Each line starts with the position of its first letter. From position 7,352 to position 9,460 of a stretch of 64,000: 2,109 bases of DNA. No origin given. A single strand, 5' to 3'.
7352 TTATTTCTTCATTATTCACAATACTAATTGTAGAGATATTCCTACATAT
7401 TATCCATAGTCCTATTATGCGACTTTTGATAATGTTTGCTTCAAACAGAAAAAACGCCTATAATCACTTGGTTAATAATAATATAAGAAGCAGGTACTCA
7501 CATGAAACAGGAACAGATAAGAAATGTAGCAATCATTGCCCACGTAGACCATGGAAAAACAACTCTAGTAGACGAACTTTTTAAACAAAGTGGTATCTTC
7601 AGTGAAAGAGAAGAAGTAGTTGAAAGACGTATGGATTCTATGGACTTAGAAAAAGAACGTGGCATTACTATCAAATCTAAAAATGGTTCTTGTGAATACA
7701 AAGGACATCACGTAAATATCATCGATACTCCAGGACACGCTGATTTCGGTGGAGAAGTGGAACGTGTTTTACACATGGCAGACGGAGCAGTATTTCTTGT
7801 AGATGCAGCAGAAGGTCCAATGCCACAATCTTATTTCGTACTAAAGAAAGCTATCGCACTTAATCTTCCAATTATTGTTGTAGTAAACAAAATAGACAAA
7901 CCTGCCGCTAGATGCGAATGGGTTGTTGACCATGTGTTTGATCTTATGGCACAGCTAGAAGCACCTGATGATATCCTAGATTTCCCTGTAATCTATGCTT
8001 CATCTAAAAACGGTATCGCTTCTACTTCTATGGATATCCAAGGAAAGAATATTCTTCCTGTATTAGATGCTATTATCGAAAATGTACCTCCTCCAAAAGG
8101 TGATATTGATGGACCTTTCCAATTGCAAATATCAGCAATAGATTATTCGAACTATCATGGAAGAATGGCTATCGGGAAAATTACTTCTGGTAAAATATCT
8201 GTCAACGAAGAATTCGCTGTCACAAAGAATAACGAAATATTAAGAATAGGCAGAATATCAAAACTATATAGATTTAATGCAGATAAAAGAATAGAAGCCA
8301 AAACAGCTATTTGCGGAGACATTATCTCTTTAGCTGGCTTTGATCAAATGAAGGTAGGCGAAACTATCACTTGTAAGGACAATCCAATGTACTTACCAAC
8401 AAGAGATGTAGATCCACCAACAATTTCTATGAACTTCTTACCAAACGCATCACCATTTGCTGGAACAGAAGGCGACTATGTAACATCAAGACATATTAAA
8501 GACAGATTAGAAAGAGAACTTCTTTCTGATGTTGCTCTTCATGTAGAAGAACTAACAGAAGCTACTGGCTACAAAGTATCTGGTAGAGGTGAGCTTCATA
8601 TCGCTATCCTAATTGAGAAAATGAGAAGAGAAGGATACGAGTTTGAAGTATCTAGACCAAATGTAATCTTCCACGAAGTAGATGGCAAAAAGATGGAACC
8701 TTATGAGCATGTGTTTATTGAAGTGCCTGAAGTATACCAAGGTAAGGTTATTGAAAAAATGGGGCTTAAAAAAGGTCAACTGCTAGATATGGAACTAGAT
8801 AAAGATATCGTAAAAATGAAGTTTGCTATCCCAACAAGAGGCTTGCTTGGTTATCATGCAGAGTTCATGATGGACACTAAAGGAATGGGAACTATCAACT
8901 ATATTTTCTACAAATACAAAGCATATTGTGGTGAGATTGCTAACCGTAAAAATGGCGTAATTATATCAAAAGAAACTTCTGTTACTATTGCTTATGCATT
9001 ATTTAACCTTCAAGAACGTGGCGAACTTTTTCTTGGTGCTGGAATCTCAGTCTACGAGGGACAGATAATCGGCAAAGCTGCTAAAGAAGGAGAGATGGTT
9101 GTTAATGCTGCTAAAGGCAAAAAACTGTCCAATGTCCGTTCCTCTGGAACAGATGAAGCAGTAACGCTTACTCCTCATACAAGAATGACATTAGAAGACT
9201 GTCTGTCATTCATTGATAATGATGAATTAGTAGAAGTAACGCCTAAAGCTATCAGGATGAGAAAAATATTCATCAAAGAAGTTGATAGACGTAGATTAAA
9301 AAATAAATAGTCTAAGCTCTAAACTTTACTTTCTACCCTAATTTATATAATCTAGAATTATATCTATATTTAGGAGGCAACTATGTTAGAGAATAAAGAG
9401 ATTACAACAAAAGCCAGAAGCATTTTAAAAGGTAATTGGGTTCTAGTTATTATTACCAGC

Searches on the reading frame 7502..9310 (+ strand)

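Call 36: search_protein_families(library=ncbifam, proteins=[window:7502-9310:+], max_evalue=1e-10)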
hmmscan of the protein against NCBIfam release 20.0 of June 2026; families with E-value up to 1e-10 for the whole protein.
window:7502-9310:+ (602 aa): 30 families (the best 25 are shown)
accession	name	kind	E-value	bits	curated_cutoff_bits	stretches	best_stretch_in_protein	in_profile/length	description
TIGR01394.1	TypA_BipA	equivalog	7.2e-251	833.6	757.3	1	6-598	1-594/594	translational GTPase TypA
NF007583.0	PRK10218.1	equivalog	1.4e-211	703.7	1260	1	4-599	3-600/607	ribosome-dependent GTPase TypA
TIGR01393.1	lepA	equivalog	8.3e-65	219.3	533.9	1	5-390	2-371/595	translation elongation factor 4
TIGR00484.1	EF-G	equivalog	1.9e-59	201.5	659.4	2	3-172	7-175/691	elongation factor G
NF009381.0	PRK12740.1-5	subfamily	6.9e-56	190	583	2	2-146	5-151/692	elongation factor G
TIGR00490.1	aEF-2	equivalog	6.6e-54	183.2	738.45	2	2-133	15-150/720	elongation factor EF-2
NF012153.1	tet_protect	equivalog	3.8e-51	174.1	775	1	8-150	2-146/614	tetracycline resistance ribosomal protection protein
NF009891.0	PRK13351.1-1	equivalog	1e-39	136.7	597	2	2-146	5-151/681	elongation factor G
NF000120.3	47473_otr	exception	6e-38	130.8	900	1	8-148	4-146/608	tetracycline resistance ribosomal protection protein Otr(A)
NF009377.1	PRK12740.1-1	equivalog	3.2e-35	121.7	890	1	3-145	10-154/700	elongation factor G-like protein EF-G2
NF001964.0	PRK00741.1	equivalog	1.1e-34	119.8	473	1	5-145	11-157/529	peptide chain release factor 3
NF033148.1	tet_protect_M_W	exception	3.7e-34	118.1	1100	1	5-147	2-146/639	TetM/TetW/TetO/TetS family tetracycline resistance ribosomal protection protein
NF009379.0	PRK12740.1-3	equivalog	1.8e-33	116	513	1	3-144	5-148/674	elongation factor G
NF000766.0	PRK00049.1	subfamily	4.3e-30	104.8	449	1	7-240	13-247/396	elongation factor Tu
NF009372.0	PRK12735.1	subfamily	6.8e-30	104.2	479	1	7-240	13-247/396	elongation factor Tu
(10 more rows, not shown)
